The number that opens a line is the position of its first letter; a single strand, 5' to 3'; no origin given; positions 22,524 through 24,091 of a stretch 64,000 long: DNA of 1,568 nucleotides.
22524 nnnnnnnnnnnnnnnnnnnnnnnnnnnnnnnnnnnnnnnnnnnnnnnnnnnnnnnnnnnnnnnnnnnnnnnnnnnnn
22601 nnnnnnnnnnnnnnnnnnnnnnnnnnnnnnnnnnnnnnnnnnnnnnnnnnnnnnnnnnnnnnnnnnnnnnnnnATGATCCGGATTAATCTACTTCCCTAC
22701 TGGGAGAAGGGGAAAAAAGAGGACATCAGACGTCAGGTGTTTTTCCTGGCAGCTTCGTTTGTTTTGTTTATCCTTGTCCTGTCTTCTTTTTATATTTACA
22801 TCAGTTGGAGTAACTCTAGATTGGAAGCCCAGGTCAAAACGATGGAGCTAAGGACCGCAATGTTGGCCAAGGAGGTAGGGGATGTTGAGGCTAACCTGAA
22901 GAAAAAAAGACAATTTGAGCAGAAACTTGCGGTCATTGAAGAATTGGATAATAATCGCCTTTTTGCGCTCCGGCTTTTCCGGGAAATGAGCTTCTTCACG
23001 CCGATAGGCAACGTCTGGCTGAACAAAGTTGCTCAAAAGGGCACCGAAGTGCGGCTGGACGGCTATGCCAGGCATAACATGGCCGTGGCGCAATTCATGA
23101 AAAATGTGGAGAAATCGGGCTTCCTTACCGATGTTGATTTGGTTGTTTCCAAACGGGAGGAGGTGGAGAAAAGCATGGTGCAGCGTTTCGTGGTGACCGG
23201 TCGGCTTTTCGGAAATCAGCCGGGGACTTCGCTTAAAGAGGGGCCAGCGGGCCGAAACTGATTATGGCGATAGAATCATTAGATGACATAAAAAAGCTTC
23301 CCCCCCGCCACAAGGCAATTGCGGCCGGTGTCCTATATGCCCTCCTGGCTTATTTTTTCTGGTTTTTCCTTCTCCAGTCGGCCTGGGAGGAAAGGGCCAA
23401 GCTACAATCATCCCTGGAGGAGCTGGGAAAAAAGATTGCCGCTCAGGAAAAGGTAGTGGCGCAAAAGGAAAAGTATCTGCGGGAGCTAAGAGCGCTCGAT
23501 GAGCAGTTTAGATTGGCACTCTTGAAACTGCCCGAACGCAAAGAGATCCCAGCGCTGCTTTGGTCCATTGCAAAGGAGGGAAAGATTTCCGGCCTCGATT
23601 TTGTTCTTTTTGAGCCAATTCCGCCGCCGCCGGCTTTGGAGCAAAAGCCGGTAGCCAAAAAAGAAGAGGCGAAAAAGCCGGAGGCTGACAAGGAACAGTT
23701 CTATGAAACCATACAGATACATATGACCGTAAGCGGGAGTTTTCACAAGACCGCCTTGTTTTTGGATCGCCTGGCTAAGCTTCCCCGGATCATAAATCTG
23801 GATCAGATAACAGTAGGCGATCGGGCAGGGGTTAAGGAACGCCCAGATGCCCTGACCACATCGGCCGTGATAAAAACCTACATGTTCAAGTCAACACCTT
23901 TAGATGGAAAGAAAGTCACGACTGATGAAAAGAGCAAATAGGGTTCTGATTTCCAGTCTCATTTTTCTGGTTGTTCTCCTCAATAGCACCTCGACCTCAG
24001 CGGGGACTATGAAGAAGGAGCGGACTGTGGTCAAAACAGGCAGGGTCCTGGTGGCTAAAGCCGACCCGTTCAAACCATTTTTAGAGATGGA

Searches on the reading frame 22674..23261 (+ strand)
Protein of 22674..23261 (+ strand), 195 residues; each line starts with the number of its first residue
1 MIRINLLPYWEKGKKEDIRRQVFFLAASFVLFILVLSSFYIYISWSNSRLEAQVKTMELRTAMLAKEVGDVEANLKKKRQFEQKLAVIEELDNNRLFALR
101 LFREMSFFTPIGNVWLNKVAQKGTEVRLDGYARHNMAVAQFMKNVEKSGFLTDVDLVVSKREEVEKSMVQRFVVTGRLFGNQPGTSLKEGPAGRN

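Call 49: search_protein_families(library=pfam, proteins=[window:22674-23261:+], max_evalue=0.00001)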
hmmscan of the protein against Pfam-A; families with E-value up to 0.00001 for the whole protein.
window:22674-23261:+ (195 aa): 1 family
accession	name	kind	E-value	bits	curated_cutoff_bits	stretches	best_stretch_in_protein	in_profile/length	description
PF05137.18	PilN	-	4.5e-17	62.3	22.8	1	100-176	1-76/78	Fimbrial assembly protein (PilN)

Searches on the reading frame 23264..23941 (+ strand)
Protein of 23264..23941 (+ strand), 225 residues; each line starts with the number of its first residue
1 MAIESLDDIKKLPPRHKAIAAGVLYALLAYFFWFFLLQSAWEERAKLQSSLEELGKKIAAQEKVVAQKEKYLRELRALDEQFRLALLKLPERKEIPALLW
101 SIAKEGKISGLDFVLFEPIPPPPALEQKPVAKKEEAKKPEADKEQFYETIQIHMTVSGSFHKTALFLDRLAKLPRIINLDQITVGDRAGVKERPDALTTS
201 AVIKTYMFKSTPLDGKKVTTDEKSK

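Call 10: search_protein_families(library=pfam, proteins=[window:23264-23941:+], max_evalue=0.001)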
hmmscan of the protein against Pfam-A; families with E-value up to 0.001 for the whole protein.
window:23264-23941:+ (225 aa): 2 families
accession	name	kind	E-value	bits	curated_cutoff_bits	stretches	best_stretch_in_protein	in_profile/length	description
PF04350.18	PilO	-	7.7e-26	91.4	22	2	140-209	77-144/145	Pilus assembly protein, PilO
PF04612.17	T2SSM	-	0.00071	20.3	27.8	0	11-66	10-65/160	Type II secretion system (T2SS), protein M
